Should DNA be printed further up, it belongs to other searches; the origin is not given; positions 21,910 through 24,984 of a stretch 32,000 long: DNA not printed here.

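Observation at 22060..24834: TorD/DmsD-like maturation chaperone covalently fused to the N-terminus of a signal-less molybdopterin oxidoreductase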

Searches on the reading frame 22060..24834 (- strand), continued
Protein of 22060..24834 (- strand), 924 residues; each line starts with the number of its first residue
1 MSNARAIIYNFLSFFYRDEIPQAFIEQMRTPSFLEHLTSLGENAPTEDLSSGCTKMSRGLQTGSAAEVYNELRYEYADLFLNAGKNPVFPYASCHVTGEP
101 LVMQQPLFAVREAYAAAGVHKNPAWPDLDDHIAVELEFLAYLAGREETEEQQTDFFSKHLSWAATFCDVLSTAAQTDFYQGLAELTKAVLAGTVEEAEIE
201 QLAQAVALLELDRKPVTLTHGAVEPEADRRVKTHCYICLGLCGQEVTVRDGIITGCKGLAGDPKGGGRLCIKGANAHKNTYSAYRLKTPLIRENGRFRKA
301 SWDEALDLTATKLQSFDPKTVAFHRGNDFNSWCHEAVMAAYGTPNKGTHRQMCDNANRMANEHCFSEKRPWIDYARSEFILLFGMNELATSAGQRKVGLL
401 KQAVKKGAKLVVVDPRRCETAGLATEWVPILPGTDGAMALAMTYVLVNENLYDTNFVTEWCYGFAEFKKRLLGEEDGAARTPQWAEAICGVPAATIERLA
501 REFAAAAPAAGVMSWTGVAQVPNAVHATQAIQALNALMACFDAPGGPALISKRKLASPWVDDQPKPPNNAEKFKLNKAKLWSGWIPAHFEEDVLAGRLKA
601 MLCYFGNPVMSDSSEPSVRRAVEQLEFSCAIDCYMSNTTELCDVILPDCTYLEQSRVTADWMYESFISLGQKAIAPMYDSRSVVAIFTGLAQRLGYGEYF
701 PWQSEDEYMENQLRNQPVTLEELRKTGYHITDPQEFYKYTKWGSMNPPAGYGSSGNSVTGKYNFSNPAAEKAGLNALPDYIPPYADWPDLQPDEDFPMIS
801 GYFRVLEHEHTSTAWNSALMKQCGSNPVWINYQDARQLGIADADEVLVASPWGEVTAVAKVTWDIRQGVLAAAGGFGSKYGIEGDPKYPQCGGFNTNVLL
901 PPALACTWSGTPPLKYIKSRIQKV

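Call 34: find_encoding_contigs(protein=P0007, flank=6000, max_places=1)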
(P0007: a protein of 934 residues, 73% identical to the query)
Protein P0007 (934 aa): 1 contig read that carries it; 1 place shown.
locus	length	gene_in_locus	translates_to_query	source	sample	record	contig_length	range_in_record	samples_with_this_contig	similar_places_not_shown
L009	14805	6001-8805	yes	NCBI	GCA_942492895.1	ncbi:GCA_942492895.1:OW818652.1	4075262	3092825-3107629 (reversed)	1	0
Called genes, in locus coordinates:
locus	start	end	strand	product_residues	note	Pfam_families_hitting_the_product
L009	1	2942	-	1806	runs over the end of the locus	PF11974:bMG3, PF01835:MG2, PF17972:bMG5, PF17962:bMG6, PF07703:A2M_BRD, PF00207:A2M, PF07678:TED_complement, PF17973:bMG10, +1 more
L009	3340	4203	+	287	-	PF21623:HK_sensor_dom_bact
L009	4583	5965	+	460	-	PF00989:PAS (faint), PF13188:PAS_8 (faint), PF08448:PAS_4 (weak), PF13426:PAS_9, PF00990:GGDEF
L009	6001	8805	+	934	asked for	PF02613:Nitrate_red_del, PF04879:Molybdop_Fe4S4 (weak), PF00384:Molybdopterin, PF01568:Molydop_binding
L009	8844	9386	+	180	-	PF00581:Rhodanese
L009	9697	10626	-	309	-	-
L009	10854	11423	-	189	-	-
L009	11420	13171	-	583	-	PF01609:DDE_Tnp_1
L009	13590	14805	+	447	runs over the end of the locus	PF14319:Zn_Tnp_IS91, PF04986:Y2_Tnp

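Call 39: predict_structure(alignment_id=A1)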
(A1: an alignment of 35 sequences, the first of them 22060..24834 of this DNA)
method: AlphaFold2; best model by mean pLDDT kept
length: 924 residues; sequences in the alignment: 35
mean_pLDDT: 78.6   pTM: 0.76
mean pLDDT of the five models: 78.6, 77.4, 73.3, 69.9, 68.1
residues with pLDDT >= 90: 372; 70-90: 302; 50-70: 142; < 50: 108
segments of 3 or more residues with pLDDT < 50: 352-373, 384-395, 514-522, 542-552, 737-781
pLDDT, mean of each block of 10 residues (from residue 1): 83 95 95 91 82 95 95 96 90 92 92 95 91 96 88 90 93 95 94 77 90 89 93 76 83 88 65 83 94 96 98 96 71 83 78 40 31 52 48 52 69 54 59 77 93 73 73 83 89 87 69 45 58 73 36 71 87 70 77 95 87 88 97 92 95 76 65 90 92 95 89 86 87 54 31 26 34 42 72 91 55 75 80 91 95 92 78 80 85 84 74 77 96
secondary structure, 60 per line:
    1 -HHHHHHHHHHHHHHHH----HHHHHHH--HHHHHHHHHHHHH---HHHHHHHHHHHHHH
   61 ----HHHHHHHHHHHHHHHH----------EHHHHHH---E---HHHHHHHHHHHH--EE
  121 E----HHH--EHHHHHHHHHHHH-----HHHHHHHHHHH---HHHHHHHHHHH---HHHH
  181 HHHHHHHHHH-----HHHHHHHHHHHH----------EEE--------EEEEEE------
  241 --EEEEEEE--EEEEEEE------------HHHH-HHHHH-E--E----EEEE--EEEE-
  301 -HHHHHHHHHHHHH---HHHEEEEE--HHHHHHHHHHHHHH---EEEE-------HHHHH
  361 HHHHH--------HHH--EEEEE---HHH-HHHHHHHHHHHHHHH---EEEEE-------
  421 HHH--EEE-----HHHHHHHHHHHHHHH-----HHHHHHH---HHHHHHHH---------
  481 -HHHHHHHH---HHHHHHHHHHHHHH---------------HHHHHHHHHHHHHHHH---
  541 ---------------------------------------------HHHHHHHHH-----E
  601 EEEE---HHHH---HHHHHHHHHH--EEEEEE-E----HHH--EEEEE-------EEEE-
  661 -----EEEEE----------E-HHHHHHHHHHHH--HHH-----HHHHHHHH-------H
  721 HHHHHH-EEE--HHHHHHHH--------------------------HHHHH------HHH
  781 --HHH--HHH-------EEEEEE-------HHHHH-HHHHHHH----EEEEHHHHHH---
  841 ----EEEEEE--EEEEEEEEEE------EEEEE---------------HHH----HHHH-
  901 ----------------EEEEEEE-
elements in order (helices of 4 or more, strands of 3 or more residues): H2-17 H22-28 H31-43 H47-60 H65-80 H92-97 H105-116 E119-121 H132-143 H149-159 H163-173 H177-190 H196-207 E218-220 E229-234 E243-249 E252-258 H271-274 H276-280 E290-293 E296-299 H302-314 E321-325 H328-341 E345-348 H356-365 E379-383 H391-405 E409-413 E426-428 H434-448 H454-460 H464-471 H482-489 H493-506 H522-537 H586-594 E600-604 H608-611 H615-624 E627-632 E644-648 E656-659 E666-670 H683-694 H705-712 H720-726 E728-730 H733-740 H767-771 E798-803 H811-815 H817-823 E828-831 H832-837 E845-850 E853-862 E869-873 H896-899 E917-923

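Call 44: find_related_loci(query=A1, collection=genome_contigs, flank=10000)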
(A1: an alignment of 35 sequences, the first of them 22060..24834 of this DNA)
Query A1 (924 aa) in genome_contigs; peptide patterns used: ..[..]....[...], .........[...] (x = any residue, [..] = any of these).
251 stretches matched a pattern; 189 encode a relative of the query (tblastn E <= 1e-3); the best 80 are kept; 80 distinct loci.
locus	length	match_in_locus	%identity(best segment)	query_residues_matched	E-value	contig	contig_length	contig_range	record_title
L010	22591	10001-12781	76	1-924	0e+0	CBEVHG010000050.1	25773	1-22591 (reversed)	MAG TPA_asm: Candidatus Electrothrix marina isolate SRR24458087_concoct_48 genome assembly, contig: ERZ26778537.50, whol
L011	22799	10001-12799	73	1-923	0e+0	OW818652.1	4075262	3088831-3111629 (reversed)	Candidatus Electrothrix laxa isolate HOU-scMAG genome assembly, chromosome: 1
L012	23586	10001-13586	73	1-924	0e+0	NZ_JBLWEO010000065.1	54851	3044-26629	Candidatus Electronema sp. PJ PJ__268793, whole genome shotgun sequence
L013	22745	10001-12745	73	1-923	0e+0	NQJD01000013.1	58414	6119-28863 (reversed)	MAG: Candidatus Electronema aureum isolate GS Contig113, whole genome shotgun sequence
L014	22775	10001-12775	72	1-924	0e+0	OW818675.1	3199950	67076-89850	Candidatus Electronema halotolerans isolate LOGT-cMAG genome assembly, chromosome: 1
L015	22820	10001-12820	69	4-923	0e+0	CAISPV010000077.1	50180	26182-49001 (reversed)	MAG: uncultured Desulfobulbaceae bacterium isolate MJ-2014_bin-0326 genome assembly, contig: bin-0326:077/124, whole gen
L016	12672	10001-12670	72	1-889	0e+0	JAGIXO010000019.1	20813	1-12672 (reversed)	Candidatus Electronema nielsenii isolate F5 contig19, whole genome shotgun sequence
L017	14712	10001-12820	69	4-923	0e+0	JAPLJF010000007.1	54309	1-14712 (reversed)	MAG: Deltaproteobacteria bacterium isolate LacPavin_0920_WC70_MAG_51_65 LacPavin_0920_WC70_scaffold_304728, whole genome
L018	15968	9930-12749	67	4-923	0e+0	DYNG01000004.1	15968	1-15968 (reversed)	MAG TPA_asm: Desulfocapsa sulfexigens isolate SulCav_FS08_3_52_10 SulCav_FS08_3_1497_length_15968_cov_5_127254, whole ge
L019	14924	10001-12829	69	1-923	0e+0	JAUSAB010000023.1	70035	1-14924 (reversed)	MAG: Desulfocapsaceae bacterium isolate E6_concoct.bin.65_sub E6_k141_219982, whole genome shotgun sequence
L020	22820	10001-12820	69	4-923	0e+0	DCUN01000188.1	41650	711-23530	MAG TPA_asm: Desulfobulbaceae bacterium UBA2213 UBA2213_contig_23132, whole genome shotgun sequence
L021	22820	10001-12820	69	4-923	0e+0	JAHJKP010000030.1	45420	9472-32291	MAG: Proteobacteria bacterium isolate Modern_marine_rock_biofilm.mb.87 Modern_marine_rock.mb.87_k141_544797, whole genom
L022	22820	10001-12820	68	4-923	0e+0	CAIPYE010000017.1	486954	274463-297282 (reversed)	MAG: uncultured delta proteobacterium isolate MJ130729A_bin-331 genome assembly, contig: bin-331:17/17, whole genome sho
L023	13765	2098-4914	68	4-923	0e+0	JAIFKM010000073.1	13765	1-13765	MAG: Desulfobulbaceae bacterium isolate bin_102 scaffold_5491, whole genome shotgun sequence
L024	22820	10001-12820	68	4-923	0e+0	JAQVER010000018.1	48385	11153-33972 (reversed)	MAG: Desulfocapsaceae bacterium isolate STE_14 NODE_1231_length_48385_cov_3.940860_Sandtown_E, whole genome shotgun sequ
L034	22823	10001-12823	66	4-924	0e+0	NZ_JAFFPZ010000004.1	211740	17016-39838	Desulforhopalus vacuolatus strain DSM 9700 NODE_4_length_211740_cov_26.9798, whole genome shotgun sequence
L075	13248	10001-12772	53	4-924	0e+0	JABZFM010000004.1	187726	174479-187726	MAG: Desulfobacteraceae bacterium isolate Grevelingen_8MPa_metabat2.60 scaffold_78, whole genome shotgun sequence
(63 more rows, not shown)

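Call 45: fold_search(model_id=the predicted structure, library=pdb)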
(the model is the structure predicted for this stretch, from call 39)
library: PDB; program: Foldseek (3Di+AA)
matches with E <= 10: 823; with E <= 0.001: 181
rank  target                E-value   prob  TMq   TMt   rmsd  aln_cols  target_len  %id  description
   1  2vpw_A                2.5e-35  1.00  0.47  0.58  14.2       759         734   28  Polysulfide reductase with bound menaquinone (released 2008-06-10)
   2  2v45                  8.1e-32  1.00  0.42  0.53  16.6       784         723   23  A New Catalytic Mechanism of Periplasmic Nitrate Reductase from Desulfovibrio desulfuricans ATCC 27774 from Crystallogra (released 2008-03-18)
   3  7vw6_A                4.6e-31  1.00  0.42  0.43  15.2       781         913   22  Cryo-EM Structure of Formate Dehydrogenase 1 from Methylorubrum extorquens AM1 (released 2022-06-01)
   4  2nap                  4.6e-31  1.00  0.42  0.53  16.0       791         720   23  DISSIMILATORY NITRATE REDUCTASE (NAP) FROM DESULFOVIBRIO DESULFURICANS (released 1999-09-19)
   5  1fdi                  5.8e-31  1.00  0.43  0.54  14.9       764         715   21  OXIDIZED FORM OF FORMATE DEHYDROGENASE H FROM E. COLI COMPLEXED WITH THE INHIBITOR NITRITE (released 1997-08-20)
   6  6cz7_A                1.0e-30  1.00  0.46  0.51  14.7       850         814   21  The arsenate respiratory reductase (Arr) complex from Shewanella sp. ANA-3 (released 2018-08-15)
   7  8j83_A                1.8e-30  1.00  0.42  0.43  15.0       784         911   22  Crystal structure of formate dehydrogenase from Methylorubrum extorquens AM1 (released 2023-10-11)
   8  2jio                  2.0e-30  1.00  0.42  0.52  16.3       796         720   23  A New Catalytic Mechanism of Periplasmic Nitrate Reductase from Desulfovibrio desulfuricans ATCC 27774 from Crystallogra (released 2008-03-18)
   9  2e7z                  3.1e-30  1.00  0.46  0.57  15.1       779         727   22  Acetylene Hydratase from Pelobacter acetylenicus (released 2007-02-27)
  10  2v3v                  3.1e-30  1.00  0.41  0.52  16.7       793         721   23  A New Catalytic Mechanism of Periplasmic Nitrate Reductase from Desulfovibrio desulfuricans ATCC 27774 from Crystallogra (released 2008-03-18)
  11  6cz7_C                1.3e-29  1.00  0.47  0.53  14.6       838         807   22  The arsenate respiratory reductase (Arr) complex from Shewanella sp. ANA-3 (released 2018-08-15)
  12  7l5s                  1.6e-29  1.00  0.42  0.49  16.0       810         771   19  Crystal Structure of Haemophilus influenzae MtsZ at pH 5.5 (released 2021-04-21)
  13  7l5i                  1.8e-29  1.00  0.42  0.50  16.1       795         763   20  Crystal Structure of Haemophilus influenzae MtsZ at pH 7.0 (released 2021-04-21)
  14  1aa6                  5.3e-29  1.00  0.40  0.52  14.9       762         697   21  REDUCED FORM OF FORMATE DEHYDROGENASE H FROM E. COLI (released 1997-08-20)
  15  9ktl_A                1.5e-28  1.00  0.43  0.42  15.3       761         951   21  Cryo-EM structure of reduced form of formate dehydrogenase from Rhodobacter aestuarii (RaFDH) with NADH (released 2025-06-18)
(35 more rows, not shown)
